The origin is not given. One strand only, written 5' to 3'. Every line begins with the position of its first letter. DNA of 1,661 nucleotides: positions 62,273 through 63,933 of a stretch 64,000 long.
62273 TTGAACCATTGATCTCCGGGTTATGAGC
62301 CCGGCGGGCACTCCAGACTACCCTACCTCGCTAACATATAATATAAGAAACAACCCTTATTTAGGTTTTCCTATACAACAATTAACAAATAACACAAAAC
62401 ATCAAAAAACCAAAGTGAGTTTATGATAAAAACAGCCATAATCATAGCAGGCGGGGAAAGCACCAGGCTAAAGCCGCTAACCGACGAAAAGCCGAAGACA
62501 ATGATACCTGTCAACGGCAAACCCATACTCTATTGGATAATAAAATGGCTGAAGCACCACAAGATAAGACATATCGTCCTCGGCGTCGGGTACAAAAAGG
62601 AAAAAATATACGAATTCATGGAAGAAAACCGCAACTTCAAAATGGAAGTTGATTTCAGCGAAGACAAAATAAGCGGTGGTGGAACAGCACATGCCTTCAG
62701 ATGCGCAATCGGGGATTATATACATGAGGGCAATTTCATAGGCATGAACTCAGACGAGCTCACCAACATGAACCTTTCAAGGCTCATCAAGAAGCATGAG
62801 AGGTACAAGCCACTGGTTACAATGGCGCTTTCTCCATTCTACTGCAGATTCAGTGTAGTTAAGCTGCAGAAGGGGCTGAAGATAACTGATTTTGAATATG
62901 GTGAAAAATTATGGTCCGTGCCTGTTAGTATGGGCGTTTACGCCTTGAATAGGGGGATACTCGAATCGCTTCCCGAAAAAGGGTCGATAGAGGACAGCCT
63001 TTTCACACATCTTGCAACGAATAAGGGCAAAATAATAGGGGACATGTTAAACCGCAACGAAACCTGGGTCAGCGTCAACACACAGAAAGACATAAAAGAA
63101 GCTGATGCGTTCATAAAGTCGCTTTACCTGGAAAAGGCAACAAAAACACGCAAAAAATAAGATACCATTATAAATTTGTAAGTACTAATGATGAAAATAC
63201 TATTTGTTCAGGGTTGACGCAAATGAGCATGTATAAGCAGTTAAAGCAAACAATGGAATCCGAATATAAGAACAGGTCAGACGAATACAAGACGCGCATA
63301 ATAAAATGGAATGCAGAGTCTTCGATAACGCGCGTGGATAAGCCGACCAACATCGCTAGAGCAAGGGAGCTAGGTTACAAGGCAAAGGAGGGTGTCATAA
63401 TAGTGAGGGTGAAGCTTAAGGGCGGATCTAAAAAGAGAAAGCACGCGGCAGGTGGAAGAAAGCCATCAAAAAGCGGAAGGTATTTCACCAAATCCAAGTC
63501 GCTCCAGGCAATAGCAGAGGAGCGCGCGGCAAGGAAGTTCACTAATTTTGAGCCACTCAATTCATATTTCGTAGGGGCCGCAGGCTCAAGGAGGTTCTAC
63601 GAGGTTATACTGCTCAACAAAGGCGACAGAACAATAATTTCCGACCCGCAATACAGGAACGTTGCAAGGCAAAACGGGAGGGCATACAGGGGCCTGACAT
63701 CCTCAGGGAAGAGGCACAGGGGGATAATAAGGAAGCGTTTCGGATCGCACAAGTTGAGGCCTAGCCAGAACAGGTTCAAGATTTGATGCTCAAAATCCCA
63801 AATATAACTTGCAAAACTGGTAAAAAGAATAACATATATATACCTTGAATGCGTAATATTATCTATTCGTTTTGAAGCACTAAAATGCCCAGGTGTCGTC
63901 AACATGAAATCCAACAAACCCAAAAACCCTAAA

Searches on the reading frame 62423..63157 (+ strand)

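Call 4: search_protein_families(library=pfam, proteins=[window:62423-63157:+], max_evalue=0.01)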
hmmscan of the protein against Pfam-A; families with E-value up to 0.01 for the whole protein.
window:62423-63157:+ (245 aa): 2 families
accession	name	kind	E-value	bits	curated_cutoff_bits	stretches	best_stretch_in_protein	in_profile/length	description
PF00483.29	NTP_transferase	-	4.4e-22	79.3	21.2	1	5-231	2-242/245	Nucleotidyl transferase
PF12804.13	NTP_transf_3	-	5.6e-09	36.8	27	1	5-99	1-83/160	MobA-like NTP transferase domain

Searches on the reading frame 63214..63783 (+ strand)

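Call 4: search_protein_families(library=pfam, proteins=[window:63214-63783:+], max_evalue=0.01)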
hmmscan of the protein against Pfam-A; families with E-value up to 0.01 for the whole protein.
window:63214-63783:+ (190 aa): 1 family
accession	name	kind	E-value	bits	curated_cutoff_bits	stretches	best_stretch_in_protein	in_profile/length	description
PF00827.22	Ribosomal_L15e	-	1.2e-47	162.5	27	1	5-185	1-188/191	Ribosomal L15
